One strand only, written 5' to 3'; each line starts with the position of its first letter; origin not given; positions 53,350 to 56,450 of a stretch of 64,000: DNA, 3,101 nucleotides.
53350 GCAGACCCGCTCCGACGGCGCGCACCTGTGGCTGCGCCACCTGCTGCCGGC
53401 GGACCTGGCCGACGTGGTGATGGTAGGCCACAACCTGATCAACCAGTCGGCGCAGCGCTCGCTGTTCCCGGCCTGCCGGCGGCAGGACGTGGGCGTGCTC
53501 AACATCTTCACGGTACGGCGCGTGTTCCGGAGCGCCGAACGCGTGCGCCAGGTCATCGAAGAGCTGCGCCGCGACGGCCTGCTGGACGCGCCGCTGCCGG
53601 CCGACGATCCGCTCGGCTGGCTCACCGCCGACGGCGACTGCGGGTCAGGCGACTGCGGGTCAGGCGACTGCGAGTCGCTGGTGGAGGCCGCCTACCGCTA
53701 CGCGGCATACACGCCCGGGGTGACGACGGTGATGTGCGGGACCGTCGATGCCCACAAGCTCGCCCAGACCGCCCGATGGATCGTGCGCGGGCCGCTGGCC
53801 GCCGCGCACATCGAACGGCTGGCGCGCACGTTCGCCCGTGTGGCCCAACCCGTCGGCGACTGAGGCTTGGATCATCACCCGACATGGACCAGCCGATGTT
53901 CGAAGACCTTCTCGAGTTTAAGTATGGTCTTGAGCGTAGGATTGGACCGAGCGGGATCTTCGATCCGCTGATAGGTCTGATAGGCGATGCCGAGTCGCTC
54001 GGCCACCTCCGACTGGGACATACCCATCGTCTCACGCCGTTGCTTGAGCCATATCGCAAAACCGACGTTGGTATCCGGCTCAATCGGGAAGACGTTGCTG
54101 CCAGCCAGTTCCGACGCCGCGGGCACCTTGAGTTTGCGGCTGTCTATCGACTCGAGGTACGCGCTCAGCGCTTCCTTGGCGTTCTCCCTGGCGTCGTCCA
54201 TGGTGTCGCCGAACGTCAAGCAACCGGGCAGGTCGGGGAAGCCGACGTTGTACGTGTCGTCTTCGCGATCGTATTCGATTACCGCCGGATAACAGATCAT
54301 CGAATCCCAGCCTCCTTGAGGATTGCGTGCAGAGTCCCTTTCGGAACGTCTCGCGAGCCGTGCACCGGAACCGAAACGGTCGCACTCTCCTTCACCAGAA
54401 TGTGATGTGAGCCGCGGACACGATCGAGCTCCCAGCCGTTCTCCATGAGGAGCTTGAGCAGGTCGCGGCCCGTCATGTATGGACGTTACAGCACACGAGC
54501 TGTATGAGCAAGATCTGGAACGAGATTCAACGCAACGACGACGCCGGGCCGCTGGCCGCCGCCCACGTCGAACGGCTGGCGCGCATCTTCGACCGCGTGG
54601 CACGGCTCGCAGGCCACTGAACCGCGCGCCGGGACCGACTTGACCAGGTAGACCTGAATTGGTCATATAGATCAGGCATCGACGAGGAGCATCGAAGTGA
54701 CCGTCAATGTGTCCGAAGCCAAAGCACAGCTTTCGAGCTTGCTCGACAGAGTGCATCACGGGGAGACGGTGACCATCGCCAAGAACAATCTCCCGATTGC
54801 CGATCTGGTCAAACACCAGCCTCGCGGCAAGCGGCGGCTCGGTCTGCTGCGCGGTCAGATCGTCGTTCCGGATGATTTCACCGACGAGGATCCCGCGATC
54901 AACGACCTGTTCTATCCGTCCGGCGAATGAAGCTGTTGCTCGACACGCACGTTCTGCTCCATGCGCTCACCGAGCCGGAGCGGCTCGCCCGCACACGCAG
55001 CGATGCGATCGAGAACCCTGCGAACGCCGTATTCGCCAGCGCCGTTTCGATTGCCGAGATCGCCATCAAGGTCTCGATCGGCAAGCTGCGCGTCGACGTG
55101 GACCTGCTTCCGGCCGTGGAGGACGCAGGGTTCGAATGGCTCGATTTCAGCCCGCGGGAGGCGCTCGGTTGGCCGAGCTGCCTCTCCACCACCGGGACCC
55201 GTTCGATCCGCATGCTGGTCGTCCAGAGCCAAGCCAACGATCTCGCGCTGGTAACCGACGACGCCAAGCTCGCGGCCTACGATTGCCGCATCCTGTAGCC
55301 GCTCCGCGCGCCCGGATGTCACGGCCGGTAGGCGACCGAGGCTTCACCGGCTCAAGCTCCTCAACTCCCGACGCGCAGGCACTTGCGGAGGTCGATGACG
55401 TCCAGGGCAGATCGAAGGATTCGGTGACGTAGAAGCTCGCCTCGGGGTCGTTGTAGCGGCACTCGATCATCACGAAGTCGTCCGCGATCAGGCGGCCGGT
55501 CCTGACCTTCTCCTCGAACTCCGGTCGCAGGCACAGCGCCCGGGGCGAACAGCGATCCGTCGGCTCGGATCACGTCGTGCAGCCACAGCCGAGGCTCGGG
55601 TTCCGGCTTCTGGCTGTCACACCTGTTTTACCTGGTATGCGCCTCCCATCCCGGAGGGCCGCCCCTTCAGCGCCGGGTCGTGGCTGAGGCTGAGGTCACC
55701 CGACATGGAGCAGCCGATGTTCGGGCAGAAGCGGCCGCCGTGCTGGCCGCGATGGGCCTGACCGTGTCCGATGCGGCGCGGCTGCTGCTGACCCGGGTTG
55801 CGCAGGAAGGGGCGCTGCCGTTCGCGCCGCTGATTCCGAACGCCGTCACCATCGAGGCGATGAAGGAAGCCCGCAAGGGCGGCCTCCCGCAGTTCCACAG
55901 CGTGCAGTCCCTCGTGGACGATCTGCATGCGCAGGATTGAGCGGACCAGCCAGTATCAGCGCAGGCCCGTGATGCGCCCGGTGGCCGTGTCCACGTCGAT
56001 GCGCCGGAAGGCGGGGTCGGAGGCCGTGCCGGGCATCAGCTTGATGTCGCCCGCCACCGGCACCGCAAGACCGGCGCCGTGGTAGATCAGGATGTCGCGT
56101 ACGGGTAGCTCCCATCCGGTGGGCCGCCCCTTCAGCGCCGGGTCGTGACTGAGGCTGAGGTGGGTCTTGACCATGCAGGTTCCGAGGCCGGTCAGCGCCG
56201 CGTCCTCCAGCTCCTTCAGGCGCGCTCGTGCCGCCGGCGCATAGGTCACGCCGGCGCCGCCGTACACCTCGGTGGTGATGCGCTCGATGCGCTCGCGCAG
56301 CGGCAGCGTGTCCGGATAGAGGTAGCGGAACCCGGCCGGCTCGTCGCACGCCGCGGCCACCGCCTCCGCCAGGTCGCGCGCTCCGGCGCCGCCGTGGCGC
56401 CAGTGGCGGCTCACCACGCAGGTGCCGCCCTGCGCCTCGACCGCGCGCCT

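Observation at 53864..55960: Mosaic toxin-antitoxin islet between the reductase and fhs, assembled with scraps of both flanking genes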

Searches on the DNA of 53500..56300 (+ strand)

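Call 33: search_rna_families(source=window, start=53500, end=56300, threshold=evalue, max_evalue=1)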
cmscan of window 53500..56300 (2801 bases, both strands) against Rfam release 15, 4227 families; matches with E-value up to 1: 0.
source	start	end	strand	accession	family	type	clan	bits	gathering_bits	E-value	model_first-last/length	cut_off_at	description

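Call 55: search_dna_similar(query=window:53864-55955:+, collection=plasmids, mode=distant, max_rows=10)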
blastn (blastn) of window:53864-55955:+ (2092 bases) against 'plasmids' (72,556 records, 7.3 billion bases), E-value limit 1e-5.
Records with a match: 136; places in all: 145; records where one place covers at least 80% of the query: 0.
Best place of each record, by identity: 80-90% 60; 60-80% 76.
By first word of the organism name: Pseudomonas 30; uncultured 17; Sphingobium 17; Comamonas 7; Sphingomonas 5; Cupriavidus 4; Achromobacter 4; Variovorax 4; Delftia 4; Pandoraea 4; and 27 more.
By predicted mobility (MOB-suite, as given by PLSDB): conjugative 90; non-mobilizable 29; mobilizable 17.
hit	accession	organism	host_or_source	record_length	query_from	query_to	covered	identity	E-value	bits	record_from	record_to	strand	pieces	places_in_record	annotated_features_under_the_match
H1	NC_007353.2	Sphingomonas sp. A1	-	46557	1861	2091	11%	82.3%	2e-57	233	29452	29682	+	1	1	type II toxin-antitoxin system RelB/DinJ family antitoxin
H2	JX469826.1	uncultured bacterium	-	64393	1861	2091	11%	82.3%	2e-57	233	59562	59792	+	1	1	relB: addiction module antitoxin protein | relE: addiction module toxin protein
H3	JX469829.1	uncultured bacterium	-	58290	1861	2091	11%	82.3%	2e-57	233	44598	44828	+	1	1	relB: addiction module antitoxin protein | relE2: addiction module toxin protein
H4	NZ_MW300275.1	Pseudomonas aeruginosa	-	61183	1861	2091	11%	82.3%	2e-57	233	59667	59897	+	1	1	type II toxin-antitoxin system RelB/DinJ family antitoxin | type II toxin-antitoxin system YafQ family toxin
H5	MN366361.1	bacterium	-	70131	1861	2091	11%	82.3%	2e-57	233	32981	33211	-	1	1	relB: addiction module antitoxin protein | relE: relE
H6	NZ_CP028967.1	Aminobacter sp. MSH1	Soil,Dichlobenil-treated soil sampled ...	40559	1861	2091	11%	81.8%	2e-56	228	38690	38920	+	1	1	type II toxin-antitoxin system RelB/DinJ family antitoxin | type II toxin-antitoxin system YafQ family toxin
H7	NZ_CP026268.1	Aminobacter sp. MSH1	bacterial isolate,soil from courtyard ...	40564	1861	2091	11%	81.8%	2e-56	228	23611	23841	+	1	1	type II toxin-antitoxin system RelB/DinJ family antitoxin | type II toxin-antitoxin system YafQ family toxin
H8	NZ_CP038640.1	Cupriavidus oxalaticus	whole organism,sewage sludge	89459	1861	2091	11%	81.8%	2e-56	228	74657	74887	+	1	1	type II toxin-antitoxin system RelB/DinJ family antitoxin | type II toxin-antitoxin system YafQ family toxin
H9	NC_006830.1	Achromobacter xylosoxidans A8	-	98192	1861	2091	11%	81.8%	2e-56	228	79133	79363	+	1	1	type II toxin-antitoxin system RelB/DinJ family antitoxin | type II toxin-antitoxin system YafQ family toxin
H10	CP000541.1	Acidovorax sp. JS42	-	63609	1861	2091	11%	81.8%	2e-56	228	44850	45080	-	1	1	addiction module antitoxin, RelB/DinJ family | addiction module toxin, RelE/StbE family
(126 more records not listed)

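Call 56: search_dna_similar(query=window:53864-55955:+, collection=phages, mode=distant, max_rows=10)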
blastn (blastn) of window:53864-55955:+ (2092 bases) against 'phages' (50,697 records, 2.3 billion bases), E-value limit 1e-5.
Records with a match: 1; places in all: 1; records where one place covers at least 80% of the query: 0.
Best place of each record, by identity: 60-80% 1.
By first word of the organism name: Bacteriophage 1.
By host as written in the record: - 1.
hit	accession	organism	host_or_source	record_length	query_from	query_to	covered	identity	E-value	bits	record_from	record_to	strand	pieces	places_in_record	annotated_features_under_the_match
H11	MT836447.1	Bacteriophage sp.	human fecal samples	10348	1872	2019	7%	73.6%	1e-15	92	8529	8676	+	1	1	record has no annotation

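Call 57: get_annotated_region(hit=H4, flank=2500)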
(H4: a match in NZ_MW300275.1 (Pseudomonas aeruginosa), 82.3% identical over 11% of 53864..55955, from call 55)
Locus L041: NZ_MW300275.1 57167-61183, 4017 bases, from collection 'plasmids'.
description: Pseudomonas aeruginosa strain C6 plasmid pP6VIM-11, complete sequence
organism: Pseudomonas aeruginosa (NCBI taxid 287)
taxonomy: Bacteria; Pseudomonadota; Gammaproteobacteria; Pseudomonadales; Pseudomonadaceae; Pseudomonas; Pseudomonas aeruginosa
host: -; source: -; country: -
typing (MOB-suite, as given by PLSDB): conjugative; replicon IncP; relaxase MOBP; mating-pair formation MPF_T
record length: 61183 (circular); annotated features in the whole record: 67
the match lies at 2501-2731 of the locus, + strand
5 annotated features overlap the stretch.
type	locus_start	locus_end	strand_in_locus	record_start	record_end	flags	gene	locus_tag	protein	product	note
CDS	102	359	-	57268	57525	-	korC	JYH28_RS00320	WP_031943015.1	transcriptional repressor KorC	-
CDS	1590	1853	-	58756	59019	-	-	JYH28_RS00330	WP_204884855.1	hypothetical protein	-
CDS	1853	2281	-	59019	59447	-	-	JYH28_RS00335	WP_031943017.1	antirestriction protein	-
CDS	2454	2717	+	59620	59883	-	-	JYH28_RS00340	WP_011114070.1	type II toxin-antitoxin system RelB/DinJ family antitoxin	-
CDS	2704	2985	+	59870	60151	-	-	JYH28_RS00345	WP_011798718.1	type II toxin-antitoxin system YafQ family toxin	-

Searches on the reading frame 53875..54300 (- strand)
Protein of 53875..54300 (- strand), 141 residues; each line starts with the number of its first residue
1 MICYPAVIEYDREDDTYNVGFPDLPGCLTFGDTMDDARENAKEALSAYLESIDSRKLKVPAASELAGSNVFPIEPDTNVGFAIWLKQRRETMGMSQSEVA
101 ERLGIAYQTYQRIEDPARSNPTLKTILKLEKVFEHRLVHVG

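Call 4: search_protein_families(library=pfam, proteins=[window:53875-54300:-], max_evalue=0.01)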
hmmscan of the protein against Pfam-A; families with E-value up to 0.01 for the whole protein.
window:53875-54300:- (141 aa): 8 families
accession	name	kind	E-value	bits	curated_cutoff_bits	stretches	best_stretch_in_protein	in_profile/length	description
PF15919.11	HicB_lk_antitox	-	1.3e-15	58.1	27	1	4-66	1-62/123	HicB_like antitoxin of bacterial toxin-antitoxin system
PF01381.28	HTH_3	-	2e-11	44.2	23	1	85-133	1-48/55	Helix-turn-helix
PF13560.12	HTH_31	-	1e-05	26.2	27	1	84-130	5-51/64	Helix-turn-helix domain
PF13413.12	HTH_25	-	0.00023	21.3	24.6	1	85-115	2-32/62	Helix-turn-helix domain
PF21748.3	UPF0150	-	0.0005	20.4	27.3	1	12-49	16-53/64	UPF0150-like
PF13384.12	HTH_23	-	0.00051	20.2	24.6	1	85-113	11-37/50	Homeodomain-like domain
PF00157.23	Pou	-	0.0018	18.6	27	1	81-109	9-37/72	Pou domain - N-terminal to homeobox domain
PF12844.13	HTH_19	-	0.0033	17.7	30.2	1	85-129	4-47/64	Helix-turn-helix domain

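Call 8: find_encoding_contigs(protein=window:53875-54300:-, flank=10000, max_places=10)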
Protein window:53875-54300:- (141 aa): no gene with exactly this product is on record in the collection.

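Call 40: find_homologous_proteins(query=window:53875-54300:-, max_evalue=1e-30)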
Query window:53875-54300:- (141 aa): 239 proteins with E <= 1e-30 among 327 candidates; the best 120 are listed.
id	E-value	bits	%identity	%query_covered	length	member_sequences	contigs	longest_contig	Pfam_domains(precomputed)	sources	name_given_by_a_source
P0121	4.0e-85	301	95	100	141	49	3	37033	PF15919.12,PF01381.29,PF15970.12,PF13560.13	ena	-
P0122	3.3e-81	288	93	99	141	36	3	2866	PF15919.12,PF01381.29,PF15970.12,PF13560.13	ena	-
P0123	1.5e-79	283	91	99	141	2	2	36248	PF15919.12,PF01381.29,PF15970.12,PF13560.13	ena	-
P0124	8.3e-79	280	89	99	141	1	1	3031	PF15919.12,PF01381.29,PF15970.12,PF13560.13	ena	-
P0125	1.1e-78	280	89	99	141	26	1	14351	PF15919.12,PF01381.29,PF15970.12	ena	-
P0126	2.6e-77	275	90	99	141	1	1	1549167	PF15919.12,PF01381.29,PF15970.12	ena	-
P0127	4.8e-72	258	81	99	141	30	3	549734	PF15919.12,PF01381.29,PF15970.12,PF13560.13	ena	-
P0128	8.3e-71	254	80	99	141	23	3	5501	PF15919.12,PF01381.29,PF15970.12,PF13560.13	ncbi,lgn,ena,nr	ncbi:MAG: type II toxin-antitoxin system HicB family antitoxin [Gammaproteobacteria bacterium]|nr:ty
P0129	2.7e-65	236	76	99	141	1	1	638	PF15919.12,PF01381.29,PF15970.12,PF13560.13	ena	-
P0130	3.4e-65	236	89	87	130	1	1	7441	PF15919.12,PF01381.29,PF13560.13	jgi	jgi:antitoxin HicB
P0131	5.9e-65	235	76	99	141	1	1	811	PF12844.14,PF15919.12,PF01381.29,PF15970.12,PF13560.13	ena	-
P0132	1.4e-64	234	74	99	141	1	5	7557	PF15919.12,PF01381.29,PF15970.12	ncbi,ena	-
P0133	1.3e-63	231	74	99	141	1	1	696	PF15919.12,PF01381.29,PF15970.12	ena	-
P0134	1.4e-63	231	72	99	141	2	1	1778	PF15919.12,PF01381.29,PF15970.12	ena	-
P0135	1.9e-63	230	74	99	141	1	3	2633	PF15919.12,PF01381.29,PF15970.12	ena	-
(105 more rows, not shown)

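Call 41: find_encoding_contigs(protein=P0121, flank=8000, max_places=5)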
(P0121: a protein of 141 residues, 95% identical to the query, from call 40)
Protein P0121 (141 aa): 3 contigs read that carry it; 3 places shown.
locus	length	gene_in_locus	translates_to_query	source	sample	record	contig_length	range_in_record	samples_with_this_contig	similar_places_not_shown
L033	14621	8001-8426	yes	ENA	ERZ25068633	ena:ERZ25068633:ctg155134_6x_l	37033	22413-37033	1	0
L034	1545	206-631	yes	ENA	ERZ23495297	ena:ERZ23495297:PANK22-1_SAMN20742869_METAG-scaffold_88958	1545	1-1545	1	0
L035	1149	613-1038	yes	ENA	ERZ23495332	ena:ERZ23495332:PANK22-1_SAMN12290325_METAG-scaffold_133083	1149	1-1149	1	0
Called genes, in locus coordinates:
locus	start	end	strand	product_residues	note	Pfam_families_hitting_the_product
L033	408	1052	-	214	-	-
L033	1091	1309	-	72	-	-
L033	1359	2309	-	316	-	PF00248:Aldo_ket_red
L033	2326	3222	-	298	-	PF01436:NHL (weak)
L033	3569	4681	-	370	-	PF02746:MR_MLE_N, PF13378:MR_MLE_C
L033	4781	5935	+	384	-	PF02746:MR_MLE_N, PF13378:MR_MLE_C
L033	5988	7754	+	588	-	PF01268:FTHFS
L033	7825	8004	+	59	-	PF07927:HicA_toxin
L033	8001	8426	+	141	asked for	PF15919:HicB_lk_antitox, PF15970:HicB-like_2, PF13560:HTH_31 (weak), PF01381:HTH_3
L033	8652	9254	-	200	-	PF00248:Aldo_ket_red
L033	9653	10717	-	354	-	PF01408:GFO_IDH_MocA, PF03447:NAD_binding_3 (weak), PF22725:GFO_IDH_MocA_C3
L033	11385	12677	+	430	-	PF01656:CbiA, PF06564:CBP_BcsQ (weak), PF10609:ParA (weak), PF13614:AAA_31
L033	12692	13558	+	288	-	-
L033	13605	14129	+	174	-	-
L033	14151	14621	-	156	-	?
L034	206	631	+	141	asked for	PF15919:HicB_lk_antitox, PF15970:HicB-like_2, PF13560:HTH_31 (weak), PF01381:HTH_3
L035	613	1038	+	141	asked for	PF15919:HicB_lk_antitox, PF15970:HicB-like_2, PF13560:HTH_31 (weak), PF01381:HTH_3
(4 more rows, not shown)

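Call 42: find_encoding_contigs(protein=P0127, flank=6000, max_places=5)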
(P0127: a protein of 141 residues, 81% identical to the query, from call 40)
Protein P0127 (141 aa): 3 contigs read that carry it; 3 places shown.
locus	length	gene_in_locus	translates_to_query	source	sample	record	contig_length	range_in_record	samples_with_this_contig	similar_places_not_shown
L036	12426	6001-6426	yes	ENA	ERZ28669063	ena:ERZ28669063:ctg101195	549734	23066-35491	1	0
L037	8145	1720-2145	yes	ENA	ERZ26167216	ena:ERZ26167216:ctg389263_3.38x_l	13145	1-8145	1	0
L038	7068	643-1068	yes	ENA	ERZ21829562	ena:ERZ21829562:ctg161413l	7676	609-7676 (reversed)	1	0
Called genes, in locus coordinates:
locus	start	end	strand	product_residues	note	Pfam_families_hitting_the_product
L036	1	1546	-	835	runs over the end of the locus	PF01841:Transglut_core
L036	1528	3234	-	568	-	-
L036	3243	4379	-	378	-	PF07728:AAA_5 (faint), PF07726:AAA_3, PF17863:AAA_lid_2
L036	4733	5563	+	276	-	-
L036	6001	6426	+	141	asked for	PF15919:HicB_lk_antitox, PF15970:HicB-like_2, PF13560:HTH_31 (weak), PF01381:HTH_3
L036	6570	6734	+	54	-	-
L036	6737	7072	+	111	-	PF01909:NTP_transf_2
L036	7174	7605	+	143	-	PF00903:Glyoxalase, PF13669:Glyoxalase_4 (weak)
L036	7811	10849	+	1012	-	PF04465:DUF499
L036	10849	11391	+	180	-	PF24728:DUF7680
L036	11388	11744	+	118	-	-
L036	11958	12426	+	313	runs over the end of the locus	PF03235:GmrSD_N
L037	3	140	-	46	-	?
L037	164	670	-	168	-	-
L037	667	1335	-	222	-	-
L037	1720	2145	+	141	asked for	PF15919:HicB_lk_antitox, PF15970:HicB-like_2, PF13560:HTH_31 (weak), PF01381:HTH_3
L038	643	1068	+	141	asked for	PF15919:HicB_lk_antitox, PF15970:HicB-like_2, PF13560:HTH_31 (weak), PF01381:HTH_3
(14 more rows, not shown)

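Call 61: search_protein_families(library=ncbifam, proteins=[window:53875-54300:-], max_evalue=0.001)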
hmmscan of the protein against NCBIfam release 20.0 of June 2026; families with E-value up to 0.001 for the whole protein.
window:53875-54300:- (141 aa): 7 families
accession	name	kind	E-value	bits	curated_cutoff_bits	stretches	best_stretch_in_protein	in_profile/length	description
TIGR00270.2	TIGR00270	equivalog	4.3e-07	29.9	110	1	27-138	29-132/159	multiprotein bridging factor aMBF1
NF041951.1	phage_RstR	subfamily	3.7e-06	27.2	80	1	82-134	4-55/108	RstR family transcriptional repressor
NF003162.0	PRK04140.1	equivalog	1.5e-05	24.2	263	1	85-139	131-184/317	transcriptional regulator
NF007408.0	PRK09943.1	equivalog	0.00018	21.1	211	1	84-137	11-63/185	HTH-type transcriptional regulator PuuR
TIGR03070.1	couple_hipB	subfamily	0.00022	21.1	71.65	1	81-132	3-53/58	type II toxin-antitoxin system Y4mF family antitoxin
TIGR02612.1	mob_myst_A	hypoth_equivalog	0.00056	19.8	122.6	1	84-128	29-74/150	mobile mystery protein A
NF008109.0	PRK10856.1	equivalog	0.00072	19.3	208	1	85-120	19-54/334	cytoskeleton protein RodZ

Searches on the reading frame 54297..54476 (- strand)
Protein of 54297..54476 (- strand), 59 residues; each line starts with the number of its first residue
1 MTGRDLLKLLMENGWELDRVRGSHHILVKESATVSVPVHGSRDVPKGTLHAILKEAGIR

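Call 4: search_protein_families(library=pfam, proteins=[window:54297-54476:-], max_evalue=0.01)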
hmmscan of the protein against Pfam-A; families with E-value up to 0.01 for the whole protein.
window:54297-54476:- (59 aa): 1 family
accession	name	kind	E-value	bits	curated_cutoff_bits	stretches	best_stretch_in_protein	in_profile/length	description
PF07927.17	HicA_toxin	-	3.1e-20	72.4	27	1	3-58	1-58/58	HicA toxin of bacterial toxin-antitoxin,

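Call 61: search_protein_families(library=ncbifam, proteins=[window:54297-54476:-], max_evalue=0.001)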
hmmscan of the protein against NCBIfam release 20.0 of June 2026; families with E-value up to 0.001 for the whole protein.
window:54297-54476:- (59 aa): 0 families

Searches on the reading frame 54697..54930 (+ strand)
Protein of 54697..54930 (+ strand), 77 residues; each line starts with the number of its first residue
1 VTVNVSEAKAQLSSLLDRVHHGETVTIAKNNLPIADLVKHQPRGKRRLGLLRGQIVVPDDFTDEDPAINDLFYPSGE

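Call 4: search_protein_families(library=pfam, proteins=[window:54697-54930:+], max_evalue=0.01)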
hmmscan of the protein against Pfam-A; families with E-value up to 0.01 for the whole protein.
window:54697-54930:+ (77 aa): 1 family
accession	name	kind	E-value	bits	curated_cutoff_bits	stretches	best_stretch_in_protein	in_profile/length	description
PF02604.26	PhdYeFM_antitox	-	9.1e-08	32.2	29.8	1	2-38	3-40/74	Antitoxin Phd_YefM, type II toxin-antitoxin system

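Call 61: search_protein_families(library=ncbifam, proteins=[window:54697-54930:+], max_evalue=0.001)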
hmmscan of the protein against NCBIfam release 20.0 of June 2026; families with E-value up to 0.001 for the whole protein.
window:54697-54930:+ (77 aa): 1 family
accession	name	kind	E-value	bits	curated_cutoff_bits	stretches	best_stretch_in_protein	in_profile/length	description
TIGR01552.1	phd_fam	subfamily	3.6e-07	29.4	20.8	1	3-38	2-37/53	type II toxin-antitoxin system prevent-host-death family antitoxin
